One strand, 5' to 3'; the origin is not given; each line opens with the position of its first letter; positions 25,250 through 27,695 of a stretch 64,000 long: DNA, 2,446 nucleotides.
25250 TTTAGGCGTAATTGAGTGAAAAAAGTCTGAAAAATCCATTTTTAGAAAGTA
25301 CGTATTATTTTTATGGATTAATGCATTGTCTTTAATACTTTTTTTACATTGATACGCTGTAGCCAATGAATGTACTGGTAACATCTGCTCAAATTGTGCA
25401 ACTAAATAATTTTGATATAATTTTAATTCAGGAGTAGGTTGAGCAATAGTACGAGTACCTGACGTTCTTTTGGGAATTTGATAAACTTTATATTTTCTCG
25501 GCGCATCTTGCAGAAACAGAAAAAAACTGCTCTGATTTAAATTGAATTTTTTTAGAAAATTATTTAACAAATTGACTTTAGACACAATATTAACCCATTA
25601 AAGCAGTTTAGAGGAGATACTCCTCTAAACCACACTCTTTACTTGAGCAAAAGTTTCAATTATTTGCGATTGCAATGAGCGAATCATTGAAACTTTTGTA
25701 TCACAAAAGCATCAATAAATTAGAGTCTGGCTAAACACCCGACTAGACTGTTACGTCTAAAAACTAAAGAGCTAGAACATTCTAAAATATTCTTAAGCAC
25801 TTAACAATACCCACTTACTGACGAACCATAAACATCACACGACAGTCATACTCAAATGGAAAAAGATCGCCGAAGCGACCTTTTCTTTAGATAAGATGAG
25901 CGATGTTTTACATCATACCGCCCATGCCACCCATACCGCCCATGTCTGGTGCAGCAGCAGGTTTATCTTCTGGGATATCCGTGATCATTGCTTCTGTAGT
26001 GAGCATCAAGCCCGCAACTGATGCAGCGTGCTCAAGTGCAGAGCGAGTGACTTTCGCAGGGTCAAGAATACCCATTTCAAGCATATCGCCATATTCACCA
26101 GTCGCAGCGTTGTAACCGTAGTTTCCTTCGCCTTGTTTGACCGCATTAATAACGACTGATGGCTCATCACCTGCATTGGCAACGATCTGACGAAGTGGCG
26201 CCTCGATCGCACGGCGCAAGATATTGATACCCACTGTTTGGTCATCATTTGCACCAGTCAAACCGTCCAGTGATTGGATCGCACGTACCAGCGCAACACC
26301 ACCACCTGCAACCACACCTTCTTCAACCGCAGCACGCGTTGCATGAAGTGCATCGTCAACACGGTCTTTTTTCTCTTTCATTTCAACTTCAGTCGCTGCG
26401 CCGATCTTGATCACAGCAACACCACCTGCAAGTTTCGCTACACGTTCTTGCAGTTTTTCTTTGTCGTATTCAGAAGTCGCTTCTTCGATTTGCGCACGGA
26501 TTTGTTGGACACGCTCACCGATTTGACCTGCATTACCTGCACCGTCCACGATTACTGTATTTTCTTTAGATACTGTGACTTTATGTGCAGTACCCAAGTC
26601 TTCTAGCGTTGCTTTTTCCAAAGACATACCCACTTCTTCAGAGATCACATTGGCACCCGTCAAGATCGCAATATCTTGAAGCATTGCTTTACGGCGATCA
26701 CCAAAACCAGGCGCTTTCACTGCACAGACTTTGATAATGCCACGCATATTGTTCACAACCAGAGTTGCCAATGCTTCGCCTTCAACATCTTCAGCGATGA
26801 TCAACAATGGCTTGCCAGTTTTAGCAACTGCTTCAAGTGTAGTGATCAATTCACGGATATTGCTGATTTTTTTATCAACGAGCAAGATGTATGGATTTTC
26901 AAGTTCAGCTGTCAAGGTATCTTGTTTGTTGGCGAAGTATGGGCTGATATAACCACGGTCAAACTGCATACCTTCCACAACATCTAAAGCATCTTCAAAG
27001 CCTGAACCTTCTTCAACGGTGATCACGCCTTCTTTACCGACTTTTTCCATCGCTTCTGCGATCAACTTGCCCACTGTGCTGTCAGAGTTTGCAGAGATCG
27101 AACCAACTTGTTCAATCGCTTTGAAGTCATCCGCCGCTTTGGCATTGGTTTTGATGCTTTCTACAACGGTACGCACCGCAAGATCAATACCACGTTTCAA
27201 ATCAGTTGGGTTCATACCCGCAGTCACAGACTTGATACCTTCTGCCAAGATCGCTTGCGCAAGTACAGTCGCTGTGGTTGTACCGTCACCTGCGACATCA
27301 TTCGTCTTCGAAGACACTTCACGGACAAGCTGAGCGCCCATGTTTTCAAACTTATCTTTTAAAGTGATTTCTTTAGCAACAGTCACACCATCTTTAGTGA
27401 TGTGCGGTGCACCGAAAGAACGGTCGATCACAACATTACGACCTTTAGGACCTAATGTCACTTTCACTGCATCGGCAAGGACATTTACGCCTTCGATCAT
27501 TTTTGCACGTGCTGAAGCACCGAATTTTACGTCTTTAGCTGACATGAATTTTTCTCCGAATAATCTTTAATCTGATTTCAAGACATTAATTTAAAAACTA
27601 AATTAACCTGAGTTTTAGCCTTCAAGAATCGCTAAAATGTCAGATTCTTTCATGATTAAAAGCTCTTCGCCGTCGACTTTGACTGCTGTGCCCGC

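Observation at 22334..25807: Complete type I-A retron-PtuAB anti-phage system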

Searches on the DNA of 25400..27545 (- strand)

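Call 7: search_rna_families(source=window, start=25400, end=26000, threshold=evalue, max_evalue=10, show_alignments=3)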
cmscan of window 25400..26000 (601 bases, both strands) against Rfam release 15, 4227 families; matches with E-value up to 10: 7.
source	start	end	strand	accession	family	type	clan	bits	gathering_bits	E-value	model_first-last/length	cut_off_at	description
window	25708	25772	-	RF00170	msr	Gene;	-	62.9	52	5.2e-11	1-69/69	no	Retron msr RNA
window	25595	25700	-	RF02058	STnc400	Gene;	-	26.2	80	0.0089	1-125/125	no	Gammaproteobacterial sRNA STnc400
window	25635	25710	+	RF04186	mir-278_2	Gene; miRNA;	-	25.6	70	0.004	1-79/79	no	mir-278_2 microRNA precursor family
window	25508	25587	+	RF00204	snoR12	Gene; snRNA; snoRNA; CD-box;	-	22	39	0.16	1-83/83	no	Small nucleolar RNA R12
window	25860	25962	-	RF02144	rsmX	Gene;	CL00106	19.7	56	0.21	1-114/114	no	rsmX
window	25631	25712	-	RF00927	mir-582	Gene; miRNA;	-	16.2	84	3.4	1-83/83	no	mir-582 microRNA precursor family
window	25640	25711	+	RF01061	mir-548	Gene; miRNA;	-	15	90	8.4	1-84/84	no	mir-548 microRNA precursor family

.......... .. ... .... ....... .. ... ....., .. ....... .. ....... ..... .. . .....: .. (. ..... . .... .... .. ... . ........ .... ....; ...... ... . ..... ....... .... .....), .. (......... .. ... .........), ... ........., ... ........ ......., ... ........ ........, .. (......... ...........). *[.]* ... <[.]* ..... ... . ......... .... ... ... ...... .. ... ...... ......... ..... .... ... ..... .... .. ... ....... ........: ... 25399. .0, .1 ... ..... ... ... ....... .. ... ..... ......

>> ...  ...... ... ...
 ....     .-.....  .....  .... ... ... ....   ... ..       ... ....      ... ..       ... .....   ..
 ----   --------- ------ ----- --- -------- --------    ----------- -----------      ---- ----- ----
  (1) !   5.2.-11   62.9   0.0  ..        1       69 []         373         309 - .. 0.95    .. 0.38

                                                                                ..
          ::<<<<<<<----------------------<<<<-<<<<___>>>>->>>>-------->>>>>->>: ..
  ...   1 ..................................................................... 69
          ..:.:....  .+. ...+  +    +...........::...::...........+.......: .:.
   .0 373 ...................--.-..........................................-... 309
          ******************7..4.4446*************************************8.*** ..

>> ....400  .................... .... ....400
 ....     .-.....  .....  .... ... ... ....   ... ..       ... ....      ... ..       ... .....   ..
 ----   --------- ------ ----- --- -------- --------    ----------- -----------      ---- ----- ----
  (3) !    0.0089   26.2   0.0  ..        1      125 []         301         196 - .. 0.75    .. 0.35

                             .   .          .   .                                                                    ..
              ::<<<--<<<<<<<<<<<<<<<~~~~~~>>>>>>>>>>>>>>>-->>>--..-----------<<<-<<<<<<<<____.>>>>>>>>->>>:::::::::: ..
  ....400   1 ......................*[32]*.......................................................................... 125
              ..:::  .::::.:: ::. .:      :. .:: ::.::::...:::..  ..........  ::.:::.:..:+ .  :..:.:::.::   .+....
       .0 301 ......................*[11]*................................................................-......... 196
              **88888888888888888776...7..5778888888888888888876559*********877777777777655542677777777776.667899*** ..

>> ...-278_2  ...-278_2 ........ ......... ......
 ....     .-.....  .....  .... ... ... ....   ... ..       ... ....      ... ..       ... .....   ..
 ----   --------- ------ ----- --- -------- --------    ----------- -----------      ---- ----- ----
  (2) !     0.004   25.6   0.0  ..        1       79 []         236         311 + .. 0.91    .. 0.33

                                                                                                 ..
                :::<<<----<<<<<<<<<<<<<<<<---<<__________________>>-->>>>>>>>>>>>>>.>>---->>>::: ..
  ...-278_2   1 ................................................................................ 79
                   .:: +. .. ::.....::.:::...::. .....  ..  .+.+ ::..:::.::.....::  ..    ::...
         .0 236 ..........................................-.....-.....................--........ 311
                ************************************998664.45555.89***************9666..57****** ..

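Call 42: search_dna_similar(query=window:25586-25790:-, collection=ecoli_genomes, mode=distant, max_rows=12, rows=spread, max_evalue=0.001)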
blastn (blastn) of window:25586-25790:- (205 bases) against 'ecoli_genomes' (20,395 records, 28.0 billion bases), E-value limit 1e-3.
Records with a match: 22; places in all: 22; records where one place covers at least 80% of the query: 0.
Genomes with a match: 21 of 5426; with a place that covers at least 80% of the query: 0. Places per genome that has any: lowest 1, median 1, highest 2. On chromosomes: 21 places; on plasmids: 1.
Best place of each record, by identity: 90-95% 1; 80-90% 21.
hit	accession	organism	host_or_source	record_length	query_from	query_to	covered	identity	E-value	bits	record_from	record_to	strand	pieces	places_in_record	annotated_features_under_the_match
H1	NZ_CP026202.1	Escherichia coli strain ECONIH5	-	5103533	20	79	29%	85.2%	8e-6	60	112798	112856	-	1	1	none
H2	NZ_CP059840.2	Escherichia coli strain E2348/69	Homo sapiens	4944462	20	79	29%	85.2%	8e-6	60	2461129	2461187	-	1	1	none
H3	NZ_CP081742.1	Escherichia coli strain CX15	-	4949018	20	79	29%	85.2%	8e-6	60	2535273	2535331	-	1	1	none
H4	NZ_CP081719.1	Escherichia coli strain CX05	-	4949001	20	79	29%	85.2%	8e-6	60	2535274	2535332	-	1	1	none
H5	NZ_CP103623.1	Escherichia coli strain 3985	Homo sapiens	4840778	20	79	29%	85.2%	8e-6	60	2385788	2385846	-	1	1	none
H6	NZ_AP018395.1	Escherichia coli strain TOK-001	Homo sapiens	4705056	20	79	29%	85.2%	8e-6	60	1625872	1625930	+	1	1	none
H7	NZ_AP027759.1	Escherichia coli strain 2017-02-1CC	Homo sapiens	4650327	20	79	29%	85.2%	8e-6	60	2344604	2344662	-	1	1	none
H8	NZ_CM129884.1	Escherichia coli strain MB06173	seawater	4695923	20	79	29%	85.2%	8e-6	60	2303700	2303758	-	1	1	none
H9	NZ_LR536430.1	Escherichia coli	-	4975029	20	79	29%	85.2%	8e-6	60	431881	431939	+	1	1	none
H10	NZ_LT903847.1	Escherichia coli O127:H6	Homo sapiens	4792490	20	79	29%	85.2%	8e-6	60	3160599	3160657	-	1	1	none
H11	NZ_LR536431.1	Escherichia coli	-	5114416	43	91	24%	86.0%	1e-4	56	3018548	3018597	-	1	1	none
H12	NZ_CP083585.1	Escherichia coli strain ECNB21-M121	meat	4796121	43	79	18%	94.6%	8e-6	59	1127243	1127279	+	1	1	none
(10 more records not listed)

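Call 44: get_annotated_region(hit=H2, flank=4500)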
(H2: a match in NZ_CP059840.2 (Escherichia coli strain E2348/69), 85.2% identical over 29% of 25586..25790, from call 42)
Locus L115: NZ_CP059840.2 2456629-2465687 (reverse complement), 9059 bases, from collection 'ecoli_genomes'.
description: Escherichia coli strain E2348/69 chromosome, complete genome
organism: Escherichia coli strain E2348/69 (NCBI taxid 562)
replicon: chromosome; assembly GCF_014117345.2
host: Homo sapiens; source: stool; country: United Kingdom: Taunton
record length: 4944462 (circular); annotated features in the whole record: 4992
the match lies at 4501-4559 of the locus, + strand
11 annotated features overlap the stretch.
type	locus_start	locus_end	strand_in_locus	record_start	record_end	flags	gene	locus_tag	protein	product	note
CDS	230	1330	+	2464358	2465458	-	-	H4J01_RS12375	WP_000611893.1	ABC-three component system protein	-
CDS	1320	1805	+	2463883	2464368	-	-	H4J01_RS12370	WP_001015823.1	ABC-three component system middle component 2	-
CDS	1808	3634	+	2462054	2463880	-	-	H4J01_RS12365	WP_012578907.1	AAA family ATPase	-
CDS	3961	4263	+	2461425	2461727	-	-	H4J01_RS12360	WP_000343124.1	hypothetical protein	-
CDS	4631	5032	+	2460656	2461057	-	-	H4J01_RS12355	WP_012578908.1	reverse transcriptase domain-containing protein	-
CDS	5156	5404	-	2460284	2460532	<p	-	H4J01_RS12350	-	hypothetical protein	incomplete; partial in the middle of a contig; missing N-terminus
CDS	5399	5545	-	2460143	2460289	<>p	-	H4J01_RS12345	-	site-specific integrase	incomplete; partial in the middle of a contig; missing N-terminus and C-terminus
CDS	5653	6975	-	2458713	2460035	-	hipA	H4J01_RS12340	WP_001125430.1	type II toxin-antitoxin system serine/threonine protein kinase toxin HipA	-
CDS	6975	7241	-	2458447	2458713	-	hipB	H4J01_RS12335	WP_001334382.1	type II toxin-antitoxin system antitoxin HipB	-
CDS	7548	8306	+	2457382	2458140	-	tam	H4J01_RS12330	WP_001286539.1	trans-aconitate 2-methyltransferase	-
CDS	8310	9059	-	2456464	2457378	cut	yneE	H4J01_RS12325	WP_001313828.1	bestrophin family protein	-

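Call 45: get_annotated_region(hit=H12, flank=4500)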
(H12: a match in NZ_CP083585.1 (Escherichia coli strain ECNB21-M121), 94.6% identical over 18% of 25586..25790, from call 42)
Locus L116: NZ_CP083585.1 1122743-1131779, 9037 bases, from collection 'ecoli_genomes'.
description: Escherichia coli strain ECNB21-M121 chromosome, complete genome
organism: Escherichia coli strain ECNB21-M121 (NCBI taxid 562)
replicon: chromosome; assembly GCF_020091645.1
host: -; source: meat; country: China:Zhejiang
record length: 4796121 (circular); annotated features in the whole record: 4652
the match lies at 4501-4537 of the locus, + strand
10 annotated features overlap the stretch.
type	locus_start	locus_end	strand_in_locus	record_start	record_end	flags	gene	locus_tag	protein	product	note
CDS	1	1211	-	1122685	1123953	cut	lhgO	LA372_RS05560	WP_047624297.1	L-2-hydroxyglutarate oxidase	-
CDS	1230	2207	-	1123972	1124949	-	glaH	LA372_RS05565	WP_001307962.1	glutarate dioxygenase GlaH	-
CDS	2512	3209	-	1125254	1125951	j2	-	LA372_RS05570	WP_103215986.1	IS1-like element IS1A family transposase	programmed frameshift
CDS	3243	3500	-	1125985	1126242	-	-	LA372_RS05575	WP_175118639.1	hypothetical protein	-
CDS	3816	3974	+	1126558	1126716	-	-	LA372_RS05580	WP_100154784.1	hypothetical protein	-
CDS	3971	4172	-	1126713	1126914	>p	-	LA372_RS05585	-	cell filamentation protein Fic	frameshifted; incomplete; partial in the middle of a contig; missing N-terminus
CDS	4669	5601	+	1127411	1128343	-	-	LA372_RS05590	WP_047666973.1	retron St85 family RNA-directed DNA polymerase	-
CDS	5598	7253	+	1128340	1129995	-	ptuA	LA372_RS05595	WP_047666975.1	retron Ec78 anti-phage system effector ATPase PtuA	-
CDS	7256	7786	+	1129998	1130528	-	ptuB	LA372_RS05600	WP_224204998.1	retron Ec78 anti-phage system effector HNH endonuclease PtuB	-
CDS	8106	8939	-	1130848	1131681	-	-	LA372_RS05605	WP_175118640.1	hypothetical protein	-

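Call 46: get_annotated_region(hit=H11, flank=4500)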
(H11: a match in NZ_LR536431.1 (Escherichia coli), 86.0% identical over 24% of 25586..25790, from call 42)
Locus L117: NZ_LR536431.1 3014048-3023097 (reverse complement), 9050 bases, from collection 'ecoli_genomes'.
description: Escherichia coli isolate f9610206-5e81-11e8-bf7f-3c4a9275d6c8 chromosome VREC0864
organism: Escherichia coli (NCBI taxid 562)
replicon: chromosome; assembly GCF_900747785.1
host: -; source: -; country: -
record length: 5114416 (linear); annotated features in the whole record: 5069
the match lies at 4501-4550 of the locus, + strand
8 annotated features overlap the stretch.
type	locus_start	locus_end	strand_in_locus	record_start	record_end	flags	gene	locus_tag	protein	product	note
CDS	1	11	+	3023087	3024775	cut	-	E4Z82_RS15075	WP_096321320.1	DUF927 domain-containing protein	-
CDS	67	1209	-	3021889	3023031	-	-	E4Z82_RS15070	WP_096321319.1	restriction endonuclease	-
CDS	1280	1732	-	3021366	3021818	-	-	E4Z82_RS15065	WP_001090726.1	hypothetical protein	-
CDS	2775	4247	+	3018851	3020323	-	-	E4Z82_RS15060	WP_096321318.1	hypothetical protein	-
CDS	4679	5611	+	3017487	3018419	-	-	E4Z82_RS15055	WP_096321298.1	retron St85 family RNA-directed DNA polymerase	-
CDS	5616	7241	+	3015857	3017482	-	-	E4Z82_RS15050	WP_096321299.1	AAA family ATPase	-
CDS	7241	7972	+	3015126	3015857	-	-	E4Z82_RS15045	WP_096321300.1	retron system putative HNH endonuclease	-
CDS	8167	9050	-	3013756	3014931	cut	-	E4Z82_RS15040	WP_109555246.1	tyrosine-type recombinase/integrase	-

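Call 75: search_dna_similar(query=window:25908-27545:+, collection=plasmids, mode=near, max_rows=6)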
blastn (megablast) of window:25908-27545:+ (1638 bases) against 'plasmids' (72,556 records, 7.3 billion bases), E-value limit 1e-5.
Records with a match: 15; places in all: 15; records where one place covers at least 80% of the query: 15.
Best place of each record, by identity: 80-90% 4; 60-80% 11.
By first word of the organism name: Escherichia 7; Acinetobacter 4; Klebsiella 3; Salmonella 1.
By predicted mobility (MOB-suite, as given by PLSDB): non-mobilizable 10; conjugative 3; mobilizable 2.
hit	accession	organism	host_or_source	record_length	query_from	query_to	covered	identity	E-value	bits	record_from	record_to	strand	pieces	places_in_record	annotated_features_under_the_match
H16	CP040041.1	Acinetobacter baumannii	Homo sapiens,blood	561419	1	1638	100%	82.0%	0e+0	1382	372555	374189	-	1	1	groL: chaperonin GroEL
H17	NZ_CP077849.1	Acinetobacter baumannii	Homo sapiens,Rectal swab_P28_BU14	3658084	1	1638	100%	82.0%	0e+0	1382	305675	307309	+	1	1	none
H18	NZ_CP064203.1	Acinetobacter baumannii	Homo sapiens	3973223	1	1638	100%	82.0%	0e+0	1382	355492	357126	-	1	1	none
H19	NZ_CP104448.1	Acinetobacter baumannii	Homo sapiens,sputum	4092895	1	1638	100%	81.8%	0e+0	1365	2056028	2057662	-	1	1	none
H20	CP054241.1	Escherichia coli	Homo sapiens,bone infection of foot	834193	86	1638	95%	73.5%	2e-152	547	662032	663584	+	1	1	groL: chaperonin GroEL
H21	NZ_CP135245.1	Escherichia coli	Food,other,Pig ear pet treat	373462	86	1638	95%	73.4%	7e-151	542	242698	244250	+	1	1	groL: chaperonin GroEL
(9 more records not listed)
